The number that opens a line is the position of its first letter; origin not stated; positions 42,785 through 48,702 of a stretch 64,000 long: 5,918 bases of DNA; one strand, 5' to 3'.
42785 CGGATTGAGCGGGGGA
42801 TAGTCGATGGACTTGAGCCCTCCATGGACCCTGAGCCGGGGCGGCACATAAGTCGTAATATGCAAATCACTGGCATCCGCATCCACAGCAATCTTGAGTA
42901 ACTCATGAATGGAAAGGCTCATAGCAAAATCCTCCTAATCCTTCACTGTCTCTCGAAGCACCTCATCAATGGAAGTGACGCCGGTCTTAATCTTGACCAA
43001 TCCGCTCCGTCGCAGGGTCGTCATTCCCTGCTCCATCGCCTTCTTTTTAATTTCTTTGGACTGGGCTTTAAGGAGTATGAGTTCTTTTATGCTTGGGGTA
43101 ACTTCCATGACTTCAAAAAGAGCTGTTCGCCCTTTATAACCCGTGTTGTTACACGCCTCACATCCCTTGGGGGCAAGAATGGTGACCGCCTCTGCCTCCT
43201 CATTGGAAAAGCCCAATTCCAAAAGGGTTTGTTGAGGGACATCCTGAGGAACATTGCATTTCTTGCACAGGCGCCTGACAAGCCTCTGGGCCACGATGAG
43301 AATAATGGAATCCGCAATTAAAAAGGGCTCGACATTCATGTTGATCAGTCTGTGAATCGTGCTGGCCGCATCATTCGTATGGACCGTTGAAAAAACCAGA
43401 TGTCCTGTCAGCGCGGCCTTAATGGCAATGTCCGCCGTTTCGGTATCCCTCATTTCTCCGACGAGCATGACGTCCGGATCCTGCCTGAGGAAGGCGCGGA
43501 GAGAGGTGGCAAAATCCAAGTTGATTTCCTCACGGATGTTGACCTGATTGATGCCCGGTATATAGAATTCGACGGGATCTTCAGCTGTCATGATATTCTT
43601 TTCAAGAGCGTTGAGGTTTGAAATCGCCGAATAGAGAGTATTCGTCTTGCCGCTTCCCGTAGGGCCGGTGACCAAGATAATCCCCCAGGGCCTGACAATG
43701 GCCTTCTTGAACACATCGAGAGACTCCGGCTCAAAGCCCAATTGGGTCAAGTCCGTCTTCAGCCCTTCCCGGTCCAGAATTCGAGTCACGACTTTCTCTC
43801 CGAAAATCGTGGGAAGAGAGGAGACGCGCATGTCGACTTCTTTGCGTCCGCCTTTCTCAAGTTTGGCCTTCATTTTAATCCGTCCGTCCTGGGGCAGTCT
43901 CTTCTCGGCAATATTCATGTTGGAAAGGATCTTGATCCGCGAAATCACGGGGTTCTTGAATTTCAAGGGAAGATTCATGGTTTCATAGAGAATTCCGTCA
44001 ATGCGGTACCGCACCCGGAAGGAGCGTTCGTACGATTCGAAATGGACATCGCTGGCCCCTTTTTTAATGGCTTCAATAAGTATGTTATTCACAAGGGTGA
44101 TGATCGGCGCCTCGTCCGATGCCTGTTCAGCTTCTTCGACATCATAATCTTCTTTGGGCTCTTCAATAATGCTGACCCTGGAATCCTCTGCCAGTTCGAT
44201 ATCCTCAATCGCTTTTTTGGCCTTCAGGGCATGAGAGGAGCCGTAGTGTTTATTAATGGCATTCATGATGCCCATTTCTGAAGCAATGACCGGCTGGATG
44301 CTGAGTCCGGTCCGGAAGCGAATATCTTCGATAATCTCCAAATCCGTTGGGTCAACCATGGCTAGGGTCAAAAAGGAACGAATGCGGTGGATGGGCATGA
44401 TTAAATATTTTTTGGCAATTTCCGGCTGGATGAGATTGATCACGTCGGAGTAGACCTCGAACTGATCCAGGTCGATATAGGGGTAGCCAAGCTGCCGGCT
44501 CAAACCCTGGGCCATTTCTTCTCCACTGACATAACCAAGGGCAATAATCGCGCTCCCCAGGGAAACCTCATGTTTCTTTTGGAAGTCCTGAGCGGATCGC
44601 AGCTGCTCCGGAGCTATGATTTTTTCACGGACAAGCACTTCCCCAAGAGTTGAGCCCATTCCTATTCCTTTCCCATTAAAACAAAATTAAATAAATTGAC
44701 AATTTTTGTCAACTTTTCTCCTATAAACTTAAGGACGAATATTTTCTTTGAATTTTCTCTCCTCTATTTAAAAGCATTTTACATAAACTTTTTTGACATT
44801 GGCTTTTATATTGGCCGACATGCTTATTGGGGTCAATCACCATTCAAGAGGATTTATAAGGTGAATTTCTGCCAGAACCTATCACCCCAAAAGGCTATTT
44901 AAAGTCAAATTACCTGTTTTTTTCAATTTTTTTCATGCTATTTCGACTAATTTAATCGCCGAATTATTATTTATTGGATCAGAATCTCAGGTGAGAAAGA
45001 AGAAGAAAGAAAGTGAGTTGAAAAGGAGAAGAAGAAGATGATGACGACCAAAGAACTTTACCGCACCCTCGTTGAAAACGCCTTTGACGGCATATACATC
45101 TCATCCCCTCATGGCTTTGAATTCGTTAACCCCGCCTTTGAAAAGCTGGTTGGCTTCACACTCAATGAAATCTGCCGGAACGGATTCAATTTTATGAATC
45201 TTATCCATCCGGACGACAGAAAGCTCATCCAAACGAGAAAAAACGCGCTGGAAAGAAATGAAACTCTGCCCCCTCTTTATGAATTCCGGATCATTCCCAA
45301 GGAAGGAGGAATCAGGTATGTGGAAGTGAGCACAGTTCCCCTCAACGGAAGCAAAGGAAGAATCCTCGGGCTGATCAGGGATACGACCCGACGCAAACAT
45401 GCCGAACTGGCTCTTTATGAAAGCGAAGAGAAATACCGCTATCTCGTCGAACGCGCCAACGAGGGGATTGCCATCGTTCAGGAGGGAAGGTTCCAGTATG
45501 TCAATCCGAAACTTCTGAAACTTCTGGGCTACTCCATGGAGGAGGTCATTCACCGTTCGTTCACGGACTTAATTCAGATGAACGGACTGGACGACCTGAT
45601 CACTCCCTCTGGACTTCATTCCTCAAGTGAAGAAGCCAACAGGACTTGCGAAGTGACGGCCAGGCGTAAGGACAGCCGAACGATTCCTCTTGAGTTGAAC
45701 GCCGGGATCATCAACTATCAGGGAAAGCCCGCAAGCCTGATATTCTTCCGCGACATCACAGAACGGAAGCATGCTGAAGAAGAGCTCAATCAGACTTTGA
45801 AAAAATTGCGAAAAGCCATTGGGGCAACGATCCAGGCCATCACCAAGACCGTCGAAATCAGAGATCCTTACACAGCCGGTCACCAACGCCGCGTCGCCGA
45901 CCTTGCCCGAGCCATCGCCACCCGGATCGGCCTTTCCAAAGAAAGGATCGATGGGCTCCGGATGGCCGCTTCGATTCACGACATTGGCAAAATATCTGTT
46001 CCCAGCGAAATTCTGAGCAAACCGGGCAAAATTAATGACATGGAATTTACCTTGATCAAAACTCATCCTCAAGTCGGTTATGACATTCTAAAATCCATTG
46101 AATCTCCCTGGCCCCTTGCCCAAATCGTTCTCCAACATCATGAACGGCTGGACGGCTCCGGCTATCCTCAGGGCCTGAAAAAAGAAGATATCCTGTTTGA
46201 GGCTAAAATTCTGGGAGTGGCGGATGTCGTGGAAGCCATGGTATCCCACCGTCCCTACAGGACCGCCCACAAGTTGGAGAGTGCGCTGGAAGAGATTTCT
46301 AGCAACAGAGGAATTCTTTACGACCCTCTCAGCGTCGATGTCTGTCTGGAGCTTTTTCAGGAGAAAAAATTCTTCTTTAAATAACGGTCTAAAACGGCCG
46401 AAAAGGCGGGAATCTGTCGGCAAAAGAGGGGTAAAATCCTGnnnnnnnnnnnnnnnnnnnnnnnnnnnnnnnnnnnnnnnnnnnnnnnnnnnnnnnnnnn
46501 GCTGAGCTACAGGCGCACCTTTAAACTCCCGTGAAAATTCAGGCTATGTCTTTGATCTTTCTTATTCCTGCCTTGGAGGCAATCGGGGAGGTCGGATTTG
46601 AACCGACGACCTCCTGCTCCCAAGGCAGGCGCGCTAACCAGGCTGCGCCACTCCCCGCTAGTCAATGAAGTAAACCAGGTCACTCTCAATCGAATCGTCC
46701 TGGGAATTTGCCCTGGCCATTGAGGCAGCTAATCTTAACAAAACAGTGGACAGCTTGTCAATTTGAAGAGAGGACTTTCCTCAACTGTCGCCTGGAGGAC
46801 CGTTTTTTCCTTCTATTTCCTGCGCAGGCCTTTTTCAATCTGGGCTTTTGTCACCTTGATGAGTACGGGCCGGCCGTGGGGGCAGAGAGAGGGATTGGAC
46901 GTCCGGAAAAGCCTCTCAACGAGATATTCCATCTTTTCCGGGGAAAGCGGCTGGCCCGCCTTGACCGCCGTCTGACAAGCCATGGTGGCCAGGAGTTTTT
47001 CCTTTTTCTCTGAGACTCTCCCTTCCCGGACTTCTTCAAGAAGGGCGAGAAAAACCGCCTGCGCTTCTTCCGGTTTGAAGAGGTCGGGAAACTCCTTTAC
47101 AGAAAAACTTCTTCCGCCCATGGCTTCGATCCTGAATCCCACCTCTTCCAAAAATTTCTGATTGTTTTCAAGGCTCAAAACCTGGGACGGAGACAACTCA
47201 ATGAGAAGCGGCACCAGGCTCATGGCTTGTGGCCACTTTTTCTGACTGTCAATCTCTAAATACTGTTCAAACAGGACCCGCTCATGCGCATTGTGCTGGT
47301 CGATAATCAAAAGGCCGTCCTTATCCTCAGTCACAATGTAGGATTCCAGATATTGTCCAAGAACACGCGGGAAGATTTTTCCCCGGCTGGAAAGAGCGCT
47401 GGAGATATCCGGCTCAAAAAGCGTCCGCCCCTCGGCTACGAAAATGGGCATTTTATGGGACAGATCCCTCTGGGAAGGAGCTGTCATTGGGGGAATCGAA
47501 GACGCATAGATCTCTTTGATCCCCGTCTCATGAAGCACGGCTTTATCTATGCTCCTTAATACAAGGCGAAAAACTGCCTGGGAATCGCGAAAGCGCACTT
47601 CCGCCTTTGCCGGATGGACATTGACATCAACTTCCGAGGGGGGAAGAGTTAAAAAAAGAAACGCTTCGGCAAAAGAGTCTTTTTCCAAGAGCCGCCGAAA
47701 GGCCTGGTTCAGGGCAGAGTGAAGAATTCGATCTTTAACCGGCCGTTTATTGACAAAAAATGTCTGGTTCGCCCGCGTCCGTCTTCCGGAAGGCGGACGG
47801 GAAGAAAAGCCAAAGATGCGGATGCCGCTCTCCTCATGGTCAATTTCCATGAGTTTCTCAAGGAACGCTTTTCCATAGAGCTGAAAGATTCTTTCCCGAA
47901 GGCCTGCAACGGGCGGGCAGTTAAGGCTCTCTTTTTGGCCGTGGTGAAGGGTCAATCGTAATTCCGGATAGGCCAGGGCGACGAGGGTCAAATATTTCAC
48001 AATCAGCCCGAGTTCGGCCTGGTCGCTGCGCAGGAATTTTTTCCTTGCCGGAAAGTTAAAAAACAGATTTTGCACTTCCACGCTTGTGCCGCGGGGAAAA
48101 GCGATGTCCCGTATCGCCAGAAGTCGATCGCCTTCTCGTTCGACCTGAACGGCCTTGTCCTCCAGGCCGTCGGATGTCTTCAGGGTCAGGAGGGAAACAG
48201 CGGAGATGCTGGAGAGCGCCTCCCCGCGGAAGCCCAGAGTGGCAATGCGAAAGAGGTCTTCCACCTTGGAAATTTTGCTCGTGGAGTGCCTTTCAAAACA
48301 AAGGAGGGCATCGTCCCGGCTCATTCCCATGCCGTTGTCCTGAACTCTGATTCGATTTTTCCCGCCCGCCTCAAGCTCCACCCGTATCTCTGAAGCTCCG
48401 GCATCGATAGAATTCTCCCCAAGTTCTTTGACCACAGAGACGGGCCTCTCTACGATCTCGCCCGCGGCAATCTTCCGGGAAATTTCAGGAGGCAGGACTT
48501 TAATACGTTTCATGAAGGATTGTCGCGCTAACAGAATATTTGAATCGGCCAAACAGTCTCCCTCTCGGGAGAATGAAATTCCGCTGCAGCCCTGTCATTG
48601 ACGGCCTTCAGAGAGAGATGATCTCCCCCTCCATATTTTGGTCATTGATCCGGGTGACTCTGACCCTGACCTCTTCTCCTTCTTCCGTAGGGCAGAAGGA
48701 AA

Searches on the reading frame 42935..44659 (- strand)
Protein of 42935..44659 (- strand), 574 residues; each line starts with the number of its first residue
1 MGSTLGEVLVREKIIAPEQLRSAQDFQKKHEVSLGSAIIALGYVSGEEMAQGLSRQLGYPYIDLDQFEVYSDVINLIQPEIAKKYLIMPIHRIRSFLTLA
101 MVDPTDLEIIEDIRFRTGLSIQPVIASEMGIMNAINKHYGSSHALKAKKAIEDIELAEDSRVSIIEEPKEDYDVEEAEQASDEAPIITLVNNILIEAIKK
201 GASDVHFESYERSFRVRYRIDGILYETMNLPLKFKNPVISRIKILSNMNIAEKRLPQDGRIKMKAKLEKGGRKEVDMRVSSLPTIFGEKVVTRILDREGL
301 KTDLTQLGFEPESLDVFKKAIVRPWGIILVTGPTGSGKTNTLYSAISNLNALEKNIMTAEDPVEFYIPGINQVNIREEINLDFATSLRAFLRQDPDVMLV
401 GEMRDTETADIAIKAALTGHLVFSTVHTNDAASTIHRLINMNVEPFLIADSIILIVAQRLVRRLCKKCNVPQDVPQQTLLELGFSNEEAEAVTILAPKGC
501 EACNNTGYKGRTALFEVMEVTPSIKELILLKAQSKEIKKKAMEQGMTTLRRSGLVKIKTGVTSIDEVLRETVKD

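Call 58: search_protein_families(library=ncbifam, proteins=[window:42935-44659:-], max_evalue=1e-10)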
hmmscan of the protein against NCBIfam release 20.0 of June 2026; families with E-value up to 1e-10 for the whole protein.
window:42935-44659:- (574 aa): 17 families
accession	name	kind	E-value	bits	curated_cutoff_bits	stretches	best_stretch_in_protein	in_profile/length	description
TIGR02538.1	type_IV_pilB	equivalog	1.2e-219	730.6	675.65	1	5-572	2-563/564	type IV-A pilus assembly ATPase PilB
TIGR02533.1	type_II_gspE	equivalog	1.4e-175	584.6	630.25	1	80-571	7-486/486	type II secretion system ATPase GspE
NF053534.1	T4PilAsmATPsTfpB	equivalog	8.9e-143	476.7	850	1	47-569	66-580/584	type IV pilus assembly ATPase TfpB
NF007755.0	PRK10436.1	equivalog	4.3e-136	454.3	617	1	81-569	13-457/465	type II secretion system protein GspE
NF041000.1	ATPase_ComGA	equivalog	4.8e-73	245.4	300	1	192-462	2-266/267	competence type IV pilus ATPase ComGA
TIGR01420.1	pilT_fam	subfamily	1.4e-53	182.4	319.1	1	191-464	3-271/343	PilT/PilU family type 4a pilus ATPase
TIGR02525.1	plasmid_TraJ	equivalog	4.8e-23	81.7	368.3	1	302-442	130-273/372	plasmid transfer ATPase TraJ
TIGR02524.1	dot_icm_DotB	equivalog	1.8e-21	76.7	463.3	1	319-460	128-284/358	Dot/Icm type IV secretion system ATPase DotB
NF058587.1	archaellum_moto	equivalog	9.3e-18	64.2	550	1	328-444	278-399/527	archaellum flagellar ATPase motor FlaI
TIGR02782.1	TrbB_P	equivalog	1.2e-14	54.4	304.55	1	323-441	134-255/303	P-type conjugative transfer ATPase TrbB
TIGR02788.1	VirB11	equivalog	4.3e-14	52.3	249.95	1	311-443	131-267/308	P-type DNA transfer ATPase VirB11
NF010407.0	PRK13833.1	subfamily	1.9e-13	50.6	499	1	315-444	135-265/323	conjugal transfer protein TrbB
NF010469.0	PRK13894.1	subfamily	2.1e-13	50.3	508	1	320-440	144-266/320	conjugal transfer ATPase TrbB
NF008411.1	PRK11234.1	equivalog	1.3e-12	47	1170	1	4-153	483-631/723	cyclic di-3',5'-guanylate-activated glycosyltransferase NfrB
NF053729.1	c-di-GMP_motif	domain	3.2e-12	46.1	38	1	5-56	2-53/53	cyclic di-GMP-binding domain-containing protein, MshE-related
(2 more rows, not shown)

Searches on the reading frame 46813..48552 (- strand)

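Call 58: search_protein_families(library=ncbifam, proteins=[window:46813-48552:-], max_evalue=1e-10)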
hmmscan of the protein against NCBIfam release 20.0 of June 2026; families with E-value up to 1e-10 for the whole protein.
window:46813-48552:- (579 aa): 8 families
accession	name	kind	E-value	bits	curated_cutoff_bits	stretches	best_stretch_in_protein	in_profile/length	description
TIGR00585.2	mutl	equivalog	2.7e-148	495.3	180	2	17-347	1-331/555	DNA mismatch repair endonuclease MutL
NF000949.0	PRK00095.1-2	equivalog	1e-141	474.1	750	2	14-344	4-330/634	DNA mismatch repair endonuclease MutL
NF000953.0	PRK00095.2-4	equivalog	3.9e-139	465.3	693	2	16-346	2-334/611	DNA mismatch repair endonuclease MutL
NF000950.0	PRK00095.1-3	equivalog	1.8e-131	439.6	756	2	14-348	1-334/641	DNA mismatch repair endonuclease MutL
NF000952.0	PRK00095.2-2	subfamily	4.9e-117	391.9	840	2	17-346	3-334/623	DNA mismatch repair endonuclease MutL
NF000948.0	PRK00095.1-1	equivalog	9.8e-106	355.1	701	1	16-346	2-336/625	DNA mismatch repair endonuclease MutL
NF000951.0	PRK00095.2-1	equivalog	1.5e-96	324.3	391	1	14-579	2-550/559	DNA mismatch repair endonuclease MutL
NF000954.0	PRK00095.2-5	equivalog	1.8e-75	254.5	937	1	15-346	5-335/588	DNA mismatch repair endonuclease MutL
